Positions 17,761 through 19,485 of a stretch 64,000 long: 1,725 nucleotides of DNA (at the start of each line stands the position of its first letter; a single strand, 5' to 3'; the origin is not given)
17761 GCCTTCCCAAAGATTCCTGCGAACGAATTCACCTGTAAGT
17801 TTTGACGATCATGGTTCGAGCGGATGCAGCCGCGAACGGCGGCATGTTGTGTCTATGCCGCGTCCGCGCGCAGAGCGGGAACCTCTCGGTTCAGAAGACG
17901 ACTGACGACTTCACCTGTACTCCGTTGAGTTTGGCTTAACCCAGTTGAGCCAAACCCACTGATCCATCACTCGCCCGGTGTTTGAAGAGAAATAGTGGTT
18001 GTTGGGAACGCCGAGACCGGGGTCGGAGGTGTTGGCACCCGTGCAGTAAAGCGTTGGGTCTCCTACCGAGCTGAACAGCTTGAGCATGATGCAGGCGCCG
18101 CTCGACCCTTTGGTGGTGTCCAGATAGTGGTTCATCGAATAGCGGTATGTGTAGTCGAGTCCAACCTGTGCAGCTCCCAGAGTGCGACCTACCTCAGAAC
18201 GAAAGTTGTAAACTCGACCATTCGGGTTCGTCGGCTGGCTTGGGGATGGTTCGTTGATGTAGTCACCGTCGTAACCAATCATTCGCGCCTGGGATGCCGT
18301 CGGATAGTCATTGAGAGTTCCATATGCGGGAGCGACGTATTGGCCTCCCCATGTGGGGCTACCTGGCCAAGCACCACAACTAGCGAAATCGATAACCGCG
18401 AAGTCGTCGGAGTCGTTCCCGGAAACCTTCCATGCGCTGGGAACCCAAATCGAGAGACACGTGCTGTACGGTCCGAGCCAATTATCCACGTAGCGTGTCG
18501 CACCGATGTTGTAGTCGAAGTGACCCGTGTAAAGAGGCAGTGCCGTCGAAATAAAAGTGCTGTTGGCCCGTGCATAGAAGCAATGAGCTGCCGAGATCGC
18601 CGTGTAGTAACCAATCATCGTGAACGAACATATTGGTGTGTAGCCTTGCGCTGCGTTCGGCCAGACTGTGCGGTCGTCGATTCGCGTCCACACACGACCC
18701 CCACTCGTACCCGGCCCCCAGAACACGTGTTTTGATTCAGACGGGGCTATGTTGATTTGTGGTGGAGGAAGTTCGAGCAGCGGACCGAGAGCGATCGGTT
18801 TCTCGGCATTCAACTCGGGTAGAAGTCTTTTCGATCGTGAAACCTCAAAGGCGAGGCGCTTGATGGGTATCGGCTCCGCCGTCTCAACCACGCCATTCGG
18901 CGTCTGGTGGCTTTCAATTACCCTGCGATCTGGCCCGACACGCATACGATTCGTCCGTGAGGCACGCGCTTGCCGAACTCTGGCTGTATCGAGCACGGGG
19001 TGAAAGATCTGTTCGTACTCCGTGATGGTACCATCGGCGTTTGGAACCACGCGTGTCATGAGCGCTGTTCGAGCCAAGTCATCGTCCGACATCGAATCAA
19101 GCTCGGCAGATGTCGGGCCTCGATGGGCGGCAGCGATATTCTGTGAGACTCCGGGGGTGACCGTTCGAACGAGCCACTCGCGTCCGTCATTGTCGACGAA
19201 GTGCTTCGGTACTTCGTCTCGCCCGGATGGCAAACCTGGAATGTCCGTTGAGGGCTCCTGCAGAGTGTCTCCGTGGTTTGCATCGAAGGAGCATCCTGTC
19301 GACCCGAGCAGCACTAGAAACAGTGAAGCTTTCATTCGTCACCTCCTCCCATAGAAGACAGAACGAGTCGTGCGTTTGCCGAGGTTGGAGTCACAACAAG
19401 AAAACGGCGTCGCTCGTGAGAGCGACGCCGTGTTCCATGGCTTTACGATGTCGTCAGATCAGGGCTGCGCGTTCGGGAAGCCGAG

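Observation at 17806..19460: Low-GC island carrying a secreted trypsin-like protease, likely horizontal acquisition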

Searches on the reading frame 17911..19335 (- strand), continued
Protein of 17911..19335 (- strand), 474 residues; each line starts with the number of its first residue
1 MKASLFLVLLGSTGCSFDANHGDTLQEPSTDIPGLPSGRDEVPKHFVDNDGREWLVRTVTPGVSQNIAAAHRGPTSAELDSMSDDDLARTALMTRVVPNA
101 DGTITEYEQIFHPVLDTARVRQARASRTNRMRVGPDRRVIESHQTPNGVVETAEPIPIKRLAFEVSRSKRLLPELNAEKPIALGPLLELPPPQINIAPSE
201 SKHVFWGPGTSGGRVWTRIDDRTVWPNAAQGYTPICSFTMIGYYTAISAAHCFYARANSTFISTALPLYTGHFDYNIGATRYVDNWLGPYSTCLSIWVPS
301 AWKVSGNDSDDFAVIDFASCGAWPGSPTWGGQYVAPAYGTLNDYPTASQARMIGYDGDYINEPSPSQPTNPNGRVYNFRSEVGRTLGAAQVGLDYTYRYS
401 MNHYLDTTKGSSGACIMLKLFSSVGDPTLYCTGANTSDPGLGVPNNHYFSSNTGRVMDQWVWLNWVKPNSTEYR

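Call 28: find_encoding_contigs(protein=P0006, flank=10000, max_places=3)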
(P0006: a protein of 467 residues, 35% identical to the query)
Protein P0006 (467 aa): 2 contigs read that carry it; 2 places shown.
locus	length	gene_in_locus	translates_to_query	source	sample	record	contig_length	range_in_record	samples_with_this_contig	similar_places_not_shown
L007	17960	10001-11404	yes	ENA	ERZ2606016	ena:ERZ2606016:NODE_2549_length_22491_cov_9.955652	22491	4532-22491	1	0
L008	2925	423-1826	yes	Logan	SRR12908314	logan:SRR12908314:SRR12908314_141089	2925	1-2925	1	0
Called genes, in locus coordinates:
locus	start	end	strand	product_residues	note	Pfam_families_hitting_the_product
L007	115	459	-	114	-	PF02518:HATPase_c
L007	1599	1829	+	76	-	-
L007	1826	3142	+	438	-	PF00589:Phage_integrase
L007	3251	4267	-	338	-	PF13565:HTH_32, PF00665:rve, PF13683:rve_3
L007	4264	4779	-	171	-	PF01527:HTH_Tnp_1 (weak)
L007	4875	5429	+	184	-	-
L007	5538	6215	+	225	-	-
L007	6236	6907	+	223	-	-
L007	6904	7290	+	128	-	-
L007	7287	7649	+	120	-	PF05717:TnpB_IS66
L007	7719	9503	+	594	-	PF03050:DDE_Tnp_IS66, PF13817:DDE_Tnp_IS66_C (weak)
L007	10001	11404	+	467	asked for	-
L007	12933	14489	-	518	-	-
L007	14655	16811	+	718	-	PF21804:Transposase_29 (faint)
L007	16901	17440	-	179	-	-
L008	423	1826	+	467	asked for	-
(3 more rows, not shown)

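Call 30: predict_structure(alignment_id=A1)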
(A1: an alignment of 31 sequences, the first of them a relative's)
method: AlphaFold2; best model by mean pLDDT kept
length: 474 residues; sequences in the alignment: 31
mean_pLDDT: 73.7   pTM: 0.78
mean pLDDT of the five models: 73.7, 73.3, 71.6, 71.3, 67.9
residues with pLDDT >= 90: 176; 70-90: 116; 50-70: 75; < 50: 107
segments of 3 or more residues with pLDDT < 50: 1-25, 27-31, 159-211, 266-272, 282-284, 439-448
pLDDT, mean of each block of 10 residues (from residue 1): 45 43 46 51 90 92 67 92 96 92 91 93 94 73 58 67 43 42 31 35 42 72 87 88 94 85 51 52 54 87 90 91 84 92 93 79 54 59 87 93 86 95 90 80 45 93 94 87
secondary structure, 60 per line:
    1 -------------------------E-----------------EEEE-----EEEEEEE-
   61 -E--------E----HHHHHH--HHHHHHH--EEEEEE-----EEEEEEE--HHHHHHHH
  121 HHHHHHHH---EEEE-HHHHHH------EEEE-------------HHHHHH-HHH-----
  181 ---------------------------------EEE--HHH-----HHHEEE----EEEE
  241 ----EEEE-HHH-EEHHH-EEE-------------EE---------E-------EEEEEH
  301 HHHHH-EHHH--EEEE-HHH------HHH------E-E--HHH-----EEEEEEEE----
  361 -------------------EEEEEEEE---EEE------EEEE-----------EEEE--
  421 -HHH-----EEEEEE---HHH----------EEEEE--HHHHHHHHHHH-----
elements in order: E44-47 E53-59 H76-81 H84-90 E93-98 E104-110 H113-128 E132-135 H137-142 E149-152 H166-171 E214-216 E230-232 E237-240 E245-248 E260-262 E295-299 H300-305 E313-316 E349-356 E380-387 E391-393 E400-403 E415-418 E430-435 E452-456 H459-469

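Call 35: fold_search(model_id=the predicted structure, library=pdb)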
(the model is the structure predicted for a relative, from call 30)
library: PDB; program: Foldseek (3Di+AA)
matches with E <= 10: 419; with E <= 0.001: 61
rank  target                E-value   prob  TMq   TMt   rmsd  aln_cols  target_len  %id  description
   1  1p3c                  3.2e-08  1.00  0.34  0.71   4.9       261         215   18  Glutamyl endopeptidase from Bacillus intermedius (released 2004-04-27)
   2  7uxg                  7.3e-06  1.00  0.34  0.64   5.3       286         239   16  Crystal structure of putative serine protease YdgD from Escherichia coli (released 2022-05-18)
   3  5gvt_B                4.6e-05  1.00  0.30  0.58   5.9       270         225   12  Crystal structures of the serine protease domain of murine plasma kallikrein (released 2017-11-22)
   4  5eod_A                5.4e-05  1.00  0.31  0.25  21.8       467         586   10  Human Plasma Coagulation FXI with peptide LP2 (released 2016-04-06)
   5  4ink                  6.1e-05  1.00  0.30  0.66   5.8       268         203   12  Crystal structure of SplD protease from Staphylococcus aureus at 1.56 A resolution (released 2013-10-30)
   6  5i25_A                8.1e-05  1.00  0.29  0.24  21.9       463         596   10  human recombinant coagulation FXI in complex with a peptide derived from human high molecular weight kininogen (HKP) (released 2016-04-06)
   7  8typ_A                9.1e-05  1.00  0.31  0.45   5.9       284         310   14  Complement Protease C1s Inhibited by 6-(4-phenylpiperazin-1-yl)pyridine-3-carboximidamide (released 2023-11-29)
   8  3uir_B                9.6e-05  1.00  0.29  0.51   6.2       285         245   14  Crystal structure of the plasmin-textilinin-1 complex (released 2012-12-26)
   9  8gmn_B                1.0e-04  1.00  0.32  0.53   6.2       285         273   15  Crystal structure of human C1s in complex with inhibitor (released 2023-05-17)
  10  6sf7_D                1.1e-04  1.00  0.28  0.65   6.2       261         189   10  Atomic resolution structure of SplF protease from Staphylococcus aureus (released 2021-03-03)
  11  6sf7_A                1.1e-04  1.00  0.29  0.62   6.4       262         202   11  Atomic resolution structure of SplF protease from Staphylococcus aureus (released 2021-03-03)
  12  4kga_B                1.3e-04  1.00  0.30  0.59   5.9       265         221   13  Crystal structure of kallikrein-related peptidase 4 (released 2014-04-30)
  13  6yv6                  1.8e-04  1.00  0.29  0.62   5.9       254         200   11  Crystal Structure of Serine protease SplB N2K/N3Q/S154R from Staphylococcus aureus (released 2021-05-12)
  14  2as9_A                1.8e-04  1.00  0.28  0.58   6.4       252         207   12  Functional and structural characterization of Spl proteases from staphylococcus aureus (released 2005-09-06)
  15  8gmn_C                1.8e-04  1.00  0.30  0.50   6.7       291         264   14  Crystal structure of human C1s in complex with inhibitor (released 2023-05-17)
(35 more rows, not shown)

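Call 36: find_related_loci(query=A2, collection=viral_contigs, flank=5000)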
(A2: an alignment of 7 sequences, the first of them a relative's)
Query A2 (474 aa) in viral_contigs; peptide patterns used: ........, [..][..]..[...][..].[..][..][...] (x = any residue, [..] = any of these).
7 stretches matched a pattern, but none encodes a relative of the query by tblastn (E <= 1e-3).

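Call 37: find_related_loci(query=A2, collection=genome_contigs, flank=10000)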
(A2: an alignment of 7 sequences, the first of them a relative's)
Query A2 (474 aa) in genome_contigs; peptide patterns used: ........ (x = any residue, [..] = any of these).
72 stretches matched a pattern; 2 encode a relative of the query (tblastn E <= 1e-3); 2 distinct loci.
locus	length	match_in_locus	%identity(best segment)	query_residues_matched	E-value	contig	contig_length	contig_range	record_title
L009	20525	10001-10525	33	231-422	9e-9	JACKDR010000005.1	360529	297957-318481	MAG: Kofleriaceae bacterium isolate HK-STAS-MYXO-12 HK-STAS-MYXO-12_5, whole genome shotgun sequence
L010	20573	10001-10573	30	236-419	1e-7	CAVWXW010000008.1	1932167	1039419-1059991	MAG: uncultured delta proteobacterium isolate MFD03602.bin.2.3 genome assembly, contig: contig_3614, whole genome shotgu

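Call 64: find_related_loci(query=A2, collection=metagenome_contigs, flank=10000)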
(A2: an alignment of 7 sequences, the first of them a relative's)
Query A2 (474 aa) in metagenome_contigs; peptide patterns used: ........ (x = any residue, [..] = any of these).
127 stretches matched a pattern; 2 encode a relative of the query (tblastn E <= 1e-3); 2 distinct loci.
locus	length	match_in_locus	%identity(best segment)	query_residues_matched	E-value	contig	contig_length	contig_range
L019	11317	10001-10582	27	236-433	2e-9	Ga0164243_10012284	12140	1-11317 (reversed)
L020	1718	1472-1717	40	236-314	3e-8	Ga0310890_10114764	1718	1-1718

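Call 66: find_encoding_contigs(protein=P0002, flank=10000, max_places=2)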
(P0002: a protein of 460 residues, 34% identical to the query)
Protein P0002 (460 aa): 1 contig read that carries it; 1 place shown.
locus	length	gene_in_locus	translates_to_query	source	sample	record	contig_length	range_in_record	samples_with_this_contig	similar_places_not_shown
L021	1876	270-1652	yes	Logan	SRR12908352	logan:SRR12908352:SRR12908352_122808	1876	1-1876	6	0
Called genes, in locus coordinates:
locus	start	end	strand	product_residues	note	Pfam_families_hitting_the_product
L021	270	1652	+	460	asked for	-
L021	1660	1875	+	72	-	?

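Call 67: find_encoding_contigs(protein=P0004, flank=10000, max_places=2)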
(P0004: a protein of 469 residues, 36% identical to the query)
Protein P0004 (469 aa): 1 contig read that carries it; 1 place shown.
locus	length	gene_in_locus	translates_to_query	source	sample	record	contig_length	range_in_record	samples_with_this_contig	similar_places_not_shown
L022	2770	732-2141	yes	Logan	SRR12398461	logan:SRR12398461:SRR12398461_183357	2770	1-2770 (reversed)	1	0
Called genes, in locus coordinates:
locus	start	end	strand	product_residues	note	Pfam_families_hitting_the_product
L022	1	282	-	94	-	?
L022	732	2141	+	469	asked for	-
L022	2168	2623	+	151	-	-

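Call 68: find_encoding_contigs(protein=P0011, flank=10000, max_places=2)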
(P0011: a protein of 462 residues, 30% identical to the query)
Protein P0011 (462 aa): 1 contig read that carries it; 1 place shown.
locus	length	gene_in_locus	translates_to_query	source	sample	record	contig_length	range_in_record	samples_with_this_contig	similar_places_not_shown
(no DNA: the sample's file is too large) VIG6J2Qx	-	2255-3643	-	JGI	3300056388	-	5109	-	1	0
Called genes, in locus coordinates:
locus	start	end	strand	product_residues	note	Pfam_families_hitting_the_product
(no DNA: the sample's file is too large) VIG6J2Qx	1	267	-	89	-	?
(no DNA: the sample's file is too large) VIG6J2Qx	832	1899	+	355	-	-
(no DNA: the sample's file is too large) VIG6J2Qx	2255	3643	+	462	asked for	-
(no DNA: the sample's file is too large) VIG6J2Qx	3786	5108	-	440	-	?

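Call 74: search_protein_families(library=padloc, proteins=[window:17911-19335:-], max_evalue=0.01)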
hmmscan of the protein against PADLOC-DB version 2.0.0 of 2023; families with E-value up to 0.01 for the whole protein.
window:17911-19335:- (474 aa): 0 families

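Call 75: search_protein_families(library=phrogs, proteins=[window:17911-19335:-], max_evalue=0.01)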
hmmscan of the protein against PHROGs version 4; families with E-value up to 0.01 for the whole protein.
window:17911-19335:- (474 aa): 0 families

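Call 90: search_dna_similar(query=window:17911-19335:-, collection=plasmids, mode=protein, max_evalue=0.001, max_rows=10)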
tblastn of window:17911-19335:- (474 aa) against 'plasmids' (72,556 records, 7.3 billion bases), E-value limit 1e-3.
No match.

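Call 91: search_dna_similar(query=window:17911-19335:-, collection=phages, mode=protein, max_evalue=0.001, max_rows=10)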
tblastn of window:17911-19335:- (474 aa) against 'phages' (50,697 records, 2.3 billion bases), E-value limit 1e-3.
No match.

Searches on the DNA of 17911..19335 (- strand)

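Call 71: search_rna_families(source=L001, threshold=evalue, max_evalue=1)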
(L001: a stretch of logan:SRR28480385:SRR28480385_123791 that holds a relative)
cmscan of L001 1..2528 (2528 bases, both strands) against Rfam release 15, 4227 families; matches with E-value up to 1: 1.
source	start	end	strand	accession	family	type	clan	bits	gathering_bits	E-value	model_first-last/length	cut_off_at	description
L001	3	34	+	RF01687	Acido-Lenti-1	Gene; sRNA;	-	21.2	37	0.069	1-46/46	no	Acido-Lenti-1 RNA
